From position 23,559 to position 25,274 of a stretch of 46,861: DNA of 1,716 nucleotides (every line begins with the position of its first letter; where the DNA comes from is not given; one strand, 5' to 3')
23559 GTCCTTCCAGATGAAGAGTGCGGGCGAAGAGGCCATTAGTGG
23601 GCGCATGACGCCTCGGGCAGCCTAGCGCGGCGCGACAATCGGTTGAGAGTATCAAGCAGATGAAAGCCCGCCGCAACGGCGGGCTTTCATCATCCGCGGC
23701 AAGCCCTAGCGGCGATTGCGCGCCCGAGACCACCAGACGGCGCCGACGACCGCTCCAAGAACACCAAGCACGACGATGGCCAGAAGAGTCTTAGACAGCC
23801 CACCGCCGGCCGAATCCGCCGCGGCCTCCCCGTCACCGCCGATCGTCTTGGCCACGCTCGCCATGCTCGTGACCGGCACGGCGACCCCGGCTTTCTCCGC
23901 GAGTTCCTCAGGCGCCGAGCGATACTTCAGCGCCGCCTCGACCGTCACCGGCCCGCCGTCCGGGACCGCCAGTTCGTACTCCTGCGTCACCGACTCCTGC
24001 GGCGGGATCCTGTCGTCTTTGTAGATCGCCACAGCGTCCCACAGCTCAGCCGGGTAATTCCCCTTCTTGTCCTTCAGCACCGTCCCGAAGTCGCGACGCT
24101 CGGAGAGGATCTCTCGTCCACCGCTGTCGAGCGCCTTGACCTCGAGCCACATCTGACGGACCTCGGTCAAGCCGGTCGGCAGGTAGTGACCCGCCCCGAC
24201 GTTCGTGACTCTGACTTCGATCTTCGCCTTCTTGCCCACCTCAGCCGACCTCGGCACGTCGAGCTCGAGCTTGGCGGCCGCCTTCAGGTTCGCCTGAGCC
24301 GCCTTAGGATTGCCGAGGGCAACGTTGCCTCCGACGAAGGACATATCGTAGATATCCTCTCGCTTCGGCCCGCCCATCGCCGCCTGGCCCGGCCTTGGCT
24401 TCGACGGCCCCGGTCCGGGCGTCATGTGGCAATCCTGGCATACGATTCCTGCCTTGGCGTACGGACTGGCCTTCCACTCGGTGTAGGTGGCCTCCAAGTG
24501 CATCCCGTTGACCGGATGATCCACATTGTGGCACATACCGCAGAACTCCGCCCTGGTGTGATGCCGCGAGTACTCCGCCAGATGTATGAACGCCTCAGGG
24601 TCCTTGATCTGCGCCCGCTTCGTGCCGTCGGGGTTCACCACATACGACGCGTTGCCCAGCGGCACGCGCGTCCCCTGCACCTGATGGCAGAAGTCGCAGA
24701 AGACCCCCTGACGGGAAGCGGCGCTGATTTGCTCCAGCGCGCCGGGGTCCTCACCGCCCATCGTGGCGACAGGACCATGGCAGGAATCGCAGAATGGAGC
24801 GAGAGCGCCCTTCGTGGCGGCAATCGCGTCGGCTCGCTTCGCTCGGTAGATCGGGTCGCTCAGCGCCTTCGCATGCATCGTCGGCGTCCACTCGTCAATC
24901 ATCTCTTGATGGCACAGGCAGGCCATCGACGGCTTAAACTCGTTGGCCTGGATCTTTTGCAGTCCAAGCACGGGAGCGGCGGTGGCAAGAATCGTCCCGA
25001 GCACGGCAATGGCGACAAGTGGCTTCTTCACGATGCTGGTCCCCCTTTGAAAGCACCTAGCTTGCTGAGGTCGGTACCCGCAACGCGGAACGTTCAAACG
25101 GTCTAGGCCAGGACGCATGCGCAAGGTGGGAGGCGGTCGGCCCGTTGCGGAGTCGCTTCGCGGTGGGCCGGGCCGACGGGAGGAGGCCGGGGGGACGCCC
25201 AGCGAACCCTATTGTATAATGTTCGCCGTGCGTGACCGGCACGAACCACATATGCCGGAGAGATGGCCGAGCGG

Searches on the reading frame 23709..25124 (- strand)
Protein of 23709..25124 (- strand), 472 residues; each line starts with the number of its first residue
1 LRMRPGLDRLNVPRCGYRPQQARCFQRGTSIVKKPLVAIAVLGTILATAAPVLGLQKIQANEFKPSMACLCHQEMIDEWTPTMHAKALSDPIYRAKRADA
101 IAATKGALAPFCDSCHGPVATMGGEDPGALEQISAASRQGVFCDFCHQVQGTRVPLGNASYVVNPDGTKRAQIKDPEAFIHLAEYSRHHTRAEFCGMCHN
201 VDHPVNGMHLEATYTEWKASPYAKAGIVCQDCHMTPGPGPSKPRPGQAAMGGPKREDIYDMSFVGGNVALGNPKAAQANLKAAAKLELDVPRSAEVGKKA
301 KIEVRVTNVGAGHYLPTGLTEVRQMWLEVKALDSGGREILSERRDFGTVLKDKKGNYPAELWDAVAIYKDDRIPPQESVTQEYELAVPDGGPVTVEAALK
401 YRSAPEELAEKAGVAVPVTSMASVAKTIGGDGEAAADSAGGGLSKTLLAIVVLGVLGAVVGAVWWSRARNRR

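Call 63: search_protein_families(library=pfam, proteins=[window:23709-25124:-], max_evalue=0.001)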
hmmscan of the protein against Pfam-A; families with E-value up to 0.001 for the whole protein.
window:23709-25124:- (472 aa): 1 family
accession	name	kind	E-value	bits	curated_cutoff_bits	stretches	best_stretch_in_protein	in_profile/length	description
PF13435.11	Cytochrome_C554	-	4.7e-06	27.9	20.8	1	71-147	5-83/84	Cytochrome c554 and c-prime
